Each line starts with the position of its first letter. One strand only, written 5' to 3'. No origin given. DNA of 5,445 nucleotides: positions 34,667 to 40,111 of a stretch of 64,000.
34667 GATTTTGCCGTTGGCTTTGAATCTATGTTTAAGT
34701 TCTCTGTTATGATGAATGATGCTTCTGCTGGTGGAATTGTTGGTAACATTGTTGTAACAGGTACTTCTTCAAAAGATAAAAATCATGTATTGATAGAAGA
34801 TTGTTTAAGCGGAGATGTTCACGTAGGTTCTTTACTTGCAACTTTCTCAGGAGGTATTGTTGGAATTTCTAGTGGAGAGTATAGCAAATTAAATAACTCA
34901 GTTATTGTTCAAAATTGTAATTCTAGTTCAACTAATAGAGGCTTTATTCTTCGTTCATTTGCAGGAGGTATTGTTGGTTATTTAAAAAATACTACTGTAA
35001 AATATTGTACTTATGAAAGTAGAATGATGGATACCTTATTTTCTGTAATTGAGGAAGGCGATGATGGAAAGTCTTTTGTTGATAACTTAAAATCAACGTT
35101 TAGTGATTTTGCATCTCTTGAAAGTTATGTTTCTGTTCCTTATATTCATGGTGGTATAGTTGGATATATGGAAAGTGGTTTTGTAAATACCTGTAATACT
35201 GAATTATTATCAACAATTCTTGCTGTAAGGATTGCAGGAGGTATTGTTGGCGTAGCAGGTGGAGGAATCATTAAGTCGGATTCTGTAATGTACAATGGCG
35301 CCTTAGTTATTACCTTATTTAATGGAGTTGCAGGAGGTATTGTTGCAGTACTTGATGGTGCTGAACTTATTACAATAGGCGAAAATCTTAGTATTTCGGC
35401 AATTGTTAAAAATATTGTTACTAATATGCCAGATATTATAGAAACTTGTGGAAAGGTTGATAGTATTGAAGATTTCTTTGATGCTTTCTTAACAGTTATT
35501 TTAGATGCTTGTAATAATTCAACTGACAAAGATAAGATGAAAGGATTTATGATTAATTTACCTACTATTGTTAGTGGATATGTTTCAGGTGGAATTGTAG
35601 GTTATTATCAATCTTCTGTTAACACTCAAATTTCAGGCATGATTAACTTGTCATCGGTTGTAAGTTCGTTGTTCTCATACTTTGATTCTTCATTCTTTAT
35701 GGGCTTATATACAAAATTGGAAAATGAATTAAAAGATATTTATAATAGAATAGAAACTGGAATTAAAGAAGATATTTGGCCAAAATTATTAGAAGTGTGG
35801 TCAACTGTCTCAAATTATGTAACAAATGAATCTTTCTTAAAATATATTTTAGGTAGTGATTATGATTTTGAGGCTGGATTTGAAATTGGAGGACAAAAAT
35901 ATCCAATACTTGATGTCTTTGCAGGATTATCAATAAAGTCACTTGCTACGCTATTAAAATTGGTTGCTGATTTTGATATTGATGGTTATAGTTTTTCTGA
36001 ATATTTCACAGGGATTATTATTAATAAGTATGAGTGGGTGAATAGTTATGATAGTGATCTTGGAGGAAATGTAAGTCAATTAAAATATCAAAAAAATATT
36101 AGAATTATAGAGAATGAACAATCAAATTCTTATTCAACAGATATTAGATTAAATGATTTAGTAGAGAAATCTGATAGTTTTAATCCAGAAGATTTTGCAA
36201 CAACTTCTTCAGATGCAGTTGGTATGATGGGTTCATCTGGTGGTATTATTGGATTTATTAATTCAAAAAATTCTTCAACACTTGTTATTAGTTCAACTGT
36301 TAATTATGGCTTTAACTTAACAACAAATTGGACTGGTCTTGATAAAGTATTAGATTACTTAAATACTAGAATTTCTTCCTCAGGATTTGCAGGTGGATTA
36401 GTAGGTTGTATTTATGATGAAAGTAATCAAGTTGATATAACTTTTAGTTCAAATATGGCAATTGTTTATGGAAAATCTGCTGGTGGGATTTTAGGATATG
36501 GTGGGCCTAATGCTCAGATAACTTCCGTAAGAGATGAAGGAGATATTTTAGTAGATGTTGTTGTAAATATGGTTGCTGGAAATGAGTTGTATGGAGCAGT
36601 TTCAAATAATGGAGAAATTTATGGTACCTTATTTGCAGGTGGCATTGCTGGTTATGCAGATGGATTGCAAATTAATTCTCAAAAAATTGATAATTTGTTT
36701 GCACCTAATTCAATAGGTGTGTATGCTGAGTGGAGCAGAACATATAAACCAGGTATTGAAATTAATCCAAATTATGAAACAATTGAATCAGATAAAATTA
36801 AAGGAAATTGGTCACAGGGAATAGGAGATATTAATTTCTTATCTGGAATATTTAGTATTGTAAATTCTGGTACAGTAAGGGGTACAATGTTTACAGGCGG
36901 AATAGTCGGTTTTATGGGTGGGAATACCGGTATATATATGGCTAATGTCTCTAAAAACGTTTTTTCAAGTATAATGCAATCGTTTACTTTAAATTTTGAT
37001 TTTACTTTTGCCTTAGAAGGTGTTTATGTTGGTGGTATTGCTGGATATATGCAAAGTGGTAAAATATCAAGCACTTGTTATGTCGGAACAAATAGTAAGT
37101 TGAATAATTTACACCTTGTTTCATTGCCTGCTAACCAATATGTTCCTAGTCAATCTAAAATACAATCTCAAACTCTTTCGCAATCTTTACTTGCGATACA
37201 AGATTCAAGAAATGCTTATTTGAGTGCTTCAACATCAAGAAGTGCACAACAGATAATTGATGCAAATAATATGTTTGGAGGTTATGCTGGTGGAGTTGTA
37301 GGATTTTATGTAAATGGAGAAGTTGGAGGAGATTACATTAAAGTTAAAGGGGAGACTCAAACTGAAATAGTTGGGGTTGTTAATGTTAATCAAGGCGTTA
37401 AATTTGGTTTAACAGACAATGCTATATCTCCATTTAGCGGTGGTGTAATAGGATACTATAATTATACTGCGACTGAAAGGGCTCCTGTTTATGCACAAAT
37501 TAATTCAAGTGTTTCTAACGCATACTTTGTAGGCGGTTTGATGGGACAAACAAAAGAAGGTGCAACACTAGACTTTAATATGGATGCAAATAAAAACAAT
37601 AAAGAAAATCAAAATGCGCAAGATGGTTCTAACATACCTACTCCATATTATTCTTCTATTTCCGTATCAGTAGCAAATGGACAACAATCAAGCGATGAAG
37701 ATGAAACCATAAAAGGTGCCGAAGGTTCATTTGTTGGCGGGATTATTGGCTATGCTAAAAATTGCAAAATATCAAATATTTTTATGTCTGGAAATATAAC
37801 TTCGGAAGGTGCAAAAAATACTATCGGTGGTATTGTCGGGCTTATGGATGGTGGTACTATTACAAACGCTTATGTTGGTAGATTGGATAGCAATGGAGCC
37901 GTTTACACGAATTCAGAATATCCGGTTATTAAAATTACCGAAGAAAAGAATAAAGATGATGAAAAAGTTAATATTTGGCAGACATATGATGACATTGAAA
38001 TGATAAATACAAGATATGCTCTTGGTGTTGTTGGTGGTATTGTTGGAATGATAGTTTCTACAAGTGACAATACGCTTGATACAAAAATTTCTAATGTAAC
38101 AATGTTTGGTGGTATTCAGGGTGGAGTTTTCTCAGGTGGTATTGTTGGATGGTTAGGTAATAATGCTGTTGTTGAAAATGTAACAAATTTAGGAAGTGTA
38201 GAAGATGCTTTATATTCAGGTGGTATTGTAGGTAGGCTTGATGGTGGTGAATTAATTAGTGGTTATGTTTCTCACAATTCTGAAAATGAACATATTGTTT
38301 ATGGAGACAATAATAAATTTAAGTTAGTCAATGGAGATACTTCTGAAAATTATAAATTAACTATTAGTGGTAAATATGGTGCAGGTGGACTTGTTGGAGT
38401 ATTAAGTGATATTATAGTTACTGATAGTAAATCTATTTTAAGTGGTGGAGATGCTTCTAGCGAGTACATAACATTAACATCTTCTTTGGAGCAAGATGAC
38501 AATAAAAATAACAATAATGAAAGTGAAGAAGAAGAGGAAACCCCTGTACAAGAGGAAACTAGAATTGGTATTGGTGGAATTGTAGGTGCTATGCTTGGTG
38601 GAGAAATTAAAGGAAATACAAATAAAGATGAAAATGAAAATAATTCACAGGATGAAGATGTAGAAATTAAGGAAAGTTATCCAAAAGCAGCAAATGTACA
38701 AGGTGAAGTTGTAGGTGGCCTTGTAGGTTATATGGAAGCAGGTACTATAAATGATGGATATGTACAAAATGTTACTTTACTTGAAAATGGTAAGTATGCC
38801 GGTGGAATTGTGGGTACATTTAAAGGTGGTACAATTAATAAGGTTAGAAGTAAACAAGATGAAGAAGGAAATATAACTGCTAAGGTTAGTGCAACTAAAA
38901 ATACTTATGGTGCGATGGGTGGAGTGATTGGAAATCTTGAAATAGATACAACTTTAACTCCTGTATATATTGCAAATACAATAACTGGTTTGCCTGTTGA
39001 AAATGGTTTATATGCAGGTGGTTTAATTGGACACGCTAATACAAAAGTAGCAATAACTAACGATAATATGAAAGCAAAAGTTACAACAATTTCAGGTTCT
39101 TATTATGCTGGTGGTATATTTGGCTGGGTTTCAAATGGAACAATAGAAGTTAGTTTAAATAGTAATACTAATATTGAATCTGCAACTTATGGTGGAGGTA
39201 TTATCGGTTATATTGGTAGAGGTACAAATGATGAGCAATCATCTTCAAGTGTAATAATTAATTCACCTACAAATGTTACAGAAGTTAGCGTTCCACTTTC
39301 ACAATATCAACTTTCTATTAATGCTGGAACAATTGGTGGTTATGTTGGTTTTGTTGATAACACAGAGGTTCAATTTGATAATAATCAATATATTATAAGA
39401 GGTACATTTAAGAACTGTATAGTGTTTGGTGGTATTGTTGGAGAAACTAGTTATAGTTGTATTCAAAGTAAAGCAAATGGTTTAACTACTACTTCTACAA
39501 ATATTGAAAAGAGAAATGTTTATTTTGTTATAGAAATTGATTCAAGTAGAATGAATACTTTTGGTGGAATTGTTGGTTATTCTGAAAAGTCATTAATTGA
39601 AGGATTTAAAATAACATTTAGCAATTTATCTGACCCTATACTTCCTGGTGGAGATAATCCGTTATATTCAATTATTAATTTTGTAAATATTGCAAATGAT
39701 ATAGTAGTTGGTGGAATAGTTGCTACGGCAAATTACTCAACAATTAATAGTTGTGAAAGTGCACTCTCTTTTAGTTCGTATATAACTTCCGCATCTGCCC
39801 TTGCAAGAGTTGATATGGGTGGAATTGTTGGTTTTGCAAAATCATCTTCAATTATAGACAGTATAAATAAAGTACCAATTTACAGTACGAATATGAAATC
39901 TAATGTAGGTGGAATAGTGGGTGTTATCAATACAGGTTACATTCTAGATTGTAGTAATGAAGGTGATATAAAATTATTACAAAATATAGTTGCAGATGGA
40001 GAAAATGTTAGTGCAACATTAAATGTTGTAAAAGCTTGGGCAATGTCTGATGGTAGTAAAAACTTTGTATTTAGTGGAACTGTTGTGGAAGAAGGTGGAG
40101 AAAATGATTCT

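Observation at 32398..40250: A single uninterrupted beta-helix module of about 2,600 residues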

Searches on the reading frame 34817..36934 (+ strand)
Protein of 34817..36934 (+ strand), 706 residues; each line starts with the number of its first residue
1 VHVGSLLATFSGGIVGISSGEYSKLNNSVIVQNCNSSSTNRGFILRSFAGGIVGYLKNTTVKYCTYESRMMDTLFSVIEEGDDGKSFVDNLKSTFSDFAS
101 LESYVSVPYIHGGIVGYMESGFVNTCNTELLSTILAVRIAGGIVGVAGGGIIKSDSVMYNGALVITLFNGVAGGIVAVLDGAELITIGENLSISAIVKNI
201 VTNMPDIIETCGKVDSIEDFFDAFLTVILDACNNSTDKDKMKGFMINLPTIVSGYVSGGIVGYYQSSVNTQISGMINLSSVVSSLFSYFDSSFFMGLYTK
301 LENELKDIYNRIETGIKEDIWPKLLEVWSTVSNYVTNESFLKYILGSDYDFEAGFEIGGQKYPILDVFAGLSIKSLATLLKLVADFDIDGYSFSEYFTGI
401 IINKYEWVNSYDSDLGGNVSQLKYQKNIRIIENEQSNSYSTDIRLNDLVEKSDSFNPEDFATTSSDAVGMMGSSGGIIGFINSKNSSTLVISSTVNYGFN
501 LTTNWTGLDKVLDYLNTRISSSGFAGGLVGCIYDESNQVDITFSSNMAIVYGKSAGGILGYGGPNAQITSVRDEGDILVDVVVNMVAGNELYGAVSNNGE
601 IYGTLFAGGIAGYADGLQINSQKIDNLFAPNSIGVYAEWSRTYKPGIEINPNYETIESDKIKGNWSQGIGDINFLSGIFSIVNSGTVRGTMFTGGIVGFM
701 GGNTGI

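Call 60: find_homologous_proteins(query=A5, max_evalue=1e-20)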
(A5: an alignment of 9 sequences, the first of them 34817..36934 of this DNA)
Query A5 (9 sequences) (706 aa, profile of the alignment): 2 proteins with E <= 1e-20 among 8000 candidates.
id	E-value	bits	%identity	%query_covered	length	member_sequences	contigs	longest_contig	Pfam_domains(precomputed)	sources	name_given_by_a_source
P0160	2.0e-106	375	31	54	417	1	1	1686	-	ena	-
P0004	7.8e-62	228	36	46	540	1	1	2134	-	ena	-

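Call 68: predict_structure(alignment_id=A5)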
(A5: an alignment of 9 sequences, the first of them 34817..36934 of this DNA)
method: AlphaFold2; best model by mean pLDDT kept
length: 706 residues; sequences in the alignment: 9
mean_pLDDT: 63.2   pTM: 0.68
mean pLDDT of the five models: 63.2, 59.8, 59.6, 59.4, 55.3
residues with pLDDT >= 90: 80; 70-90: 209; 50-70: 202; < 50: 215
segments of 3 or more residues with pLDDT < 50: 22-27, 81-85, 95-102, 188-191, 235-237, 327-399, 432-467, 502-509, 587-589, 628-677
pLDDT, mean of each block of 10 residues (from residue 1): 73 84 49 82 74 89 83 51 49 48 64 92 88 84 92 85 82 92 69 57 62 61 65 52 77 90 80 85 71 57 55 54 49 38 31 34 28 29 32 41 60 55 56 38 28 39 47 88 72 76 47 69 90 78 86 89 84 58 52 78 84 83 53 36 34 29 27 46 79 79 71
secondary structure, 60 per line:
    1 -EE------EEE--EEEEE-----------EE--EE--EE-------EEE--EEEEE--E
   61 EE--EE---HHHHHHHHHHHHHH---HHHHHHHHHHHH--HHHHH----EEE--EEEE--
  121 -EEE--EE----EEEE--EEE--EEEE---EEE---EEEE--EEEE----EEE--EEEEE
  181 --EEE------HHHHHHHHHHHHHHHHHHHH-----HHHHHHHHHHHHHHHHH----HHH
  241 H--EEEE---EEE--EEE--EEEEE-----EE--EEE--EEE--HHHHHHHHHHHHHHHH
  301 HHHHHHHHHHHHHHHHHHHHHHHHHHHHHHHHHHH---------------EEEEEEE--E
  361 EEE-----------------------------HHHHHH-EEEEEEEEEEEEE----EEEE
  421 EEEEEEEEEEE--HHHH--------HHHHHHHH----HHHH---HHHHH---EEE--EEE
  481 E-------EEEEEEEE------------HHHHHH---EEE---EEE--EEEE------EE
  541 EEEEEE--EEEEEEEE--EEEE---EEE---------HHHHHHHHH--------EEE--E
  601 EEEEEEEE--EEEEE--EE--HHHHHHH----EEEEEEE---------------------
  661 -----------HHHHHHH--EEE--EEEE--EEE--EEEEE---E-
elements in order (helices of 4 or more, strands of 3 or more residues): E10-12 E15-19 E48-50 E53-57 E60-62 H70-83 H87-98 H101-105 E110-112 E115-118 E122-124 E133-136 E139-141 E144-147 E151-153 E157-160 E163-166 E171-173 E176-180 E183-185 H192-211 H217-233 H238-241 E244-247 E251-253 E256-258 E261-265 E275-277 E280-282 H285-335 E351-357 E360-363 H393-398 E400-412 E417-431 H434-437 H446-453 H458-461 H465-469 E473-475 E478-481 E489-496 H509-514 E518-520 E524-526 E529-532 E539-546 E549-556 E559-562 E566-568 H578-586 E595-597 E600-608 E611-615 H622-628 E633-639 H672-678 E681-683 E686-689 E692-694 E697-701

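Call 72: fold_search(model_id=the predicted structure, library=pdb)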
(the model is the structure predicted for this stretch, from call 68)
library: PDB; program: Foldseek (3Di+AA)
matches with E <= 10: 5; with E <= 0.001: 0
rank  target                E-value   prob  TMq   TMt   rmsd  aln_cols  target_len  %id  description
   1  3n6z                  1.7e+00  0.16  0.15  0.28  10.7       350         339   12  Crystal structure of a putative immunoglobulin A1 protease (BACOVA_03286) from Bacteroides ovatus at 1.30 A resolution (released 2010-07-21)
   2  3ak5_A                3.2e+00  0.01  0.07  0.06  31.4       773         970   10  Hemoglobin protease (Hbp) passenger missing domain-2 (released 2010-10-06)
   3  9mne_B                6.4e+00  0.00  0.09  0.07  25.1       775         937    7  Crystal structure of enteropathogenic Escherichia coli EspC (released 2025-10-29)
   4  9xqn_A                7.4e+00  0.09  0.05  0.09   5.8        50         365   22  Cryo-EM structure of apo form of GPR75-bRIL-Fab complex (released 2026-02-04)
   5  7uvl_P                7.4e+00  0.06  0.14  0.08  10.6       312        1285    9  IgA1 Protease with IgA1 substrate (released 2022-11-23)

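Call 74: search_solved_structures(query=A5, max_evalue=10, show_alignments=3)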
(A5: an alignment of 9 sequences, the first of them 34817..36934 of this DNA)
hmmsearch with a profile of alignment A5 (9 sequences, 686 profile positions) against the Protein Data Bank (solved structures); distinct sequences matched with E-value up to 10: 1.
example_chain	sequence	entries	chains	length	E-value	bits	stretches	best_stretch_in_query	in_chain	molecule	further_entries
1chk_A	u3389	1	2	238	1.2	10.7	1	446-485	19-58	CHITOSANASE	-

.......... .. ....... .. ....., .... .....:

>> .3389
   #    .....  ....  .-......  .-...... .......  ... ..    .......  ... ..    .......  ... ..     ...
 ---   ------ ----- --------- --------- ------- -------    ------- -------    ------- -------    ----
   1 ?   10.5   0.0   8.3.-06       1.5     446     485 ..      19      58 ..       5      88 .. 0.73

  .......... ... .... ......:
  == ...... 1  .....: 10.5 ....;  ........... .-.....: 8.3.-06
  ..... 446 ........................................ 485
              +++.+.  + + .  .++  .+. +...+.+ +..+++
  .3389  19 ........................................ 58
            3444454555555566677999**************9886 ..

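Call 101: fold_search(model_id=the predicted structure, library=viral)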
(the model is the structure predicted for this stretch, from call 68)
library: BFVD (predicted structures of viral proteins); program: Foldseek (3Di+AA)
matches with E <= 10: 18; with E <= 0.001: 1
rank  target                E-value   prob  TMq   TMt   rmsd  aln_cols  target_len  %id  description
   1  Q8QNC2                5.6e-04  0.87  0.17  0.10  33.1       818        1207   11  EsV-1-160 [Ectocarpus siliculosus virus 1 (isolate New Zealand/Kaikoura/1988)]
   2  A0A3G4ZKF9            6.5e-03  0.92  0.22  0.26  17.0       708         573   10  Uncharacterized protein [Terrestrivirus sp.]
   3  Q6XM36                7.9e-02  0.63  0.18  0.19  12.9       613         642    9  FirrV-1-A51 [Feldmannia irregularis virus a]
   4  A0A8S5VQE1            3.4e-01  0.47  0.14  0.16  11.3       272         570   11  (no name in the UniProt tables at hand)
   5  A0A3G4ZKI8            1.1e+00  0.09  0.19  0.27  16.0       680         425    6  Uncharacterized protein [Terrestrivirus sp.]
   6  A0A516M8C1            1.4e+00  0.02  0.11  0.15  18.0       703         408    6  (no name in the UniProt tables at hand)
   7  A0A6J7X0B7            1.6e+00  0.01  0.09  0.12  19.9       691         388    6  Uncharacterized protein [uncultured Caudovirales phage]
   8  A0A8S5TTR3            2.7e+00  0.11  0.11  0.14   7.5       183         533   13  Putative immunoglobulin A1 protease [Siphoviridae sp. ct5jB2]
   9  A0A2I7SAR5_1          2.8e+00  0.01  0.07  0.06  24.6       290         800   11  (no name in the UniProt tables at hand)
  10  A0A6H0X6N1            4.0e+00  0.01  0.12  0.11  23.1       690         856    8  Uncharacterized protein [Aeromonas phage PS]
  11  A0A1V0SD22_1          4.6e+00  0.01  0.09  0.08  31.4       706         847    8  Putative hemagglutinin [Indivirus ILV1]
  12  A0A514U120            5.6e+00  0.01  0.11  0.11  15.8       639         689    4  Minor tail protein [Gordonia phage Phendrix]
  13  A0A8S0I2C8            6.2e+00  0.18  0.06  0.33   4.4        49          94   14  (no name in the UniProt tables at hand)
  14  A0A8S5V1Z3            6.2e+00  0.07  0.04  0.07  14.7        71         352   18  Uncharacterized protein [Myoviridae sp. ctJ2i1]
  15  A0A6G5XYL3            8.3e+00  0.14  0.06  0.22   4.3        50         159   12  (no name in the UniProt tables at hand)
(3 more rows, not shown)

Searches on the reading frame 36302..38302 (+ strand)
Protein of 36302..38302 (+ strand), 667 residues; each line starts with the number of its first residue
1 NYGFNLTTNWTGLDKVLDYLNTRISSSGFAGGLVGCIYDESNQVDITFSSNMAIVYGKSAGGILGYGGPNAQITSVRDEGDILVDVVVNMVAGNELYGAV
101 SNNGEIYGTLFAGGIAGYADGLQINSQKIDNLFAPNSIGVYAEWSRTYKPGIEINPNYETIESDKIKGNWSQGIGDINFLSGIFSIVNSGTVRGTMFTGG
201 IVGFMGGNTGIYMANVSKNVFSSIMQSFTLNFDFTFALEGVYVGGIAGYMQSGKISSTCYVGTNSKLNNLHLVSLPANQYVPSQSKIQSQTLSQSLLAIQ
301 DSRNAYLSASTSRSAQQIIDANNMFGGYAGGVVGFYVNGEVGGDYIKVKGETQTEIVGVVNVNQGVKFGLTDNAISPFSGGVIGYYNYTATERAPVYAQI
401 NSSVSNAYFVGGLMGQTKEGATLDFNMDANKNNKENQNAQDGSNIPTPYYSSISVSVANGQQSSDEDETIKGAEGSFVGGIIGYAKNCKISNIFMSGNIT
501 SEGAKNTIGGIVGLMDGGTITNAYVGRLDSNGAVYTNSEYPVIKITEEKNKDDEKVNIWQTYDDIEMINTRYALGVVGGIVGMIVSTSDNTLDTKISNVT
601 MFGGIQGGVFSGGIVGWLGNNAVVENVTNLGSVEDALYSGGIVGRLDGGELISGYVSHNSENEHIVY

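Call 76: search_protein_families(library=pfam, proteins=[window:36302-38302:+], max_evalue=1)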
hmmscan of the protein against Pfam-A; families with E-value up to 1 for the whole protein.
window:36302-38302:+ (667 aa): 2 families
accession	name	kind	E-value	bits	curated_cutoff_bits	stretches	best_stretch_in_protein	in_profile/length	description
PF21785.3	Bflower_2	-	0.038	14.3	38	1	496-553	12-72/112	5-fold beta-flower protein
PF07581.17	Glug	-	0.74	10.8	20.5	1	612-633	6-27/28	The GLUG motif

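Call 78: search_protein_families(library=ncbifam, proteins=[window:36302-38302:+], max_evalue=0.01)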
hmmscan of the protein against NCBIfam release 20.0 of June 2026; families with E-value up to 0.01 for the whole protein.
window:36302-38302:+ (667 aa): 0 families

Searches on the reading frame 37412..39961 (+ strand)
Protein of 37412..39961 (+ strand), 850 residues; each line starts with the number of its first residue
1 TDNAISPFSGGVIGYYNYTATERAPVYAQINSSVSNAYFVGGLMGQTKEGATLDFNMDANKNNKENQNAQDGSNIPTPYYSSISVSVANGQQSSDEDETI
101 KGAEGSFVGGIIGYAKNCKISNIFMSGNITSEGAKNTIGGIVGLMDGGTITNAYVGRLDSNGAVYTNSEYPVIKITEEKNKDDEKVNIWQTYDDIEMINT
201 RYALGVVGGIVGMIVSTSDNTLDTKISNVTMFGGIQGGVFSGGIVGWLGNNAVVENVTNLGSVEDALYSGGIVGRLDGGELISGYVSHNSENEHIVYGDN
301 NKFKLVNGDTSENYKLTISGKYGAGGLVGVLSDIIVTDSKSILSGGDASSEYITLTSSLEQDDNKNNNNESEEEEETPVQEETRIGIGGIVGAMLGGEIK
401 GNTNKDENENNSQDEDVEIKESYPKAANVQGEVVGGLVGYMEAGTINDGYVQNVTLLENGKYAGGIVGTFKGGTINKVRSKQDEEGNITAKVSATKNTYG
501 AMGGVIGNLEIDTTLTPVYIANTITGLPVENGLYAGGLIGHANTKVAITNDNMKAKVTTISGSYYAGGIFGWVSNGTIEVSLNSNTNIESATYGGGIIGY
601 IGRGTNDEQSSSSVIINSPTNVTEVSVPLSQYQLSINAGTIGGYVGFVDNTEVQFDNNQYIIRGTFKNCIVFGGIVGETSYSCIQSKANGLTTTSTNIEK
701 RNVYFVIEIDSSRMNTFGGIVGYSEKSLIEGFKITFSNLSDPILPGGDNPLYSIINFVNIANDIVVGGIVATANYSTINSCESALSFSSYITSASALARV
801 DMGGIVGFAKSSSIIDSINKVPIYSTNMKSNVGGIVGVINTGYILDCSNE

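Call 26: search_solved_structures(query=window:37412-39961:+, max_evalue=1, show_alignments=2)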
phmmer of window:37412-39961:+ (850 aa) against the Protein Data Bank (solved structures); distinct sequences matched with E-value up to 1: 1.
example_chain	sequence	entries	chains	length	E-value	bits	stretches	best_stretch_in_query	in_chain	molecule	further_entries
8oha_A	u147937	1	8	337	0.3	12.9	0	74-131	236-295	Glyceraldehyde-3-phosphate dehydrogenase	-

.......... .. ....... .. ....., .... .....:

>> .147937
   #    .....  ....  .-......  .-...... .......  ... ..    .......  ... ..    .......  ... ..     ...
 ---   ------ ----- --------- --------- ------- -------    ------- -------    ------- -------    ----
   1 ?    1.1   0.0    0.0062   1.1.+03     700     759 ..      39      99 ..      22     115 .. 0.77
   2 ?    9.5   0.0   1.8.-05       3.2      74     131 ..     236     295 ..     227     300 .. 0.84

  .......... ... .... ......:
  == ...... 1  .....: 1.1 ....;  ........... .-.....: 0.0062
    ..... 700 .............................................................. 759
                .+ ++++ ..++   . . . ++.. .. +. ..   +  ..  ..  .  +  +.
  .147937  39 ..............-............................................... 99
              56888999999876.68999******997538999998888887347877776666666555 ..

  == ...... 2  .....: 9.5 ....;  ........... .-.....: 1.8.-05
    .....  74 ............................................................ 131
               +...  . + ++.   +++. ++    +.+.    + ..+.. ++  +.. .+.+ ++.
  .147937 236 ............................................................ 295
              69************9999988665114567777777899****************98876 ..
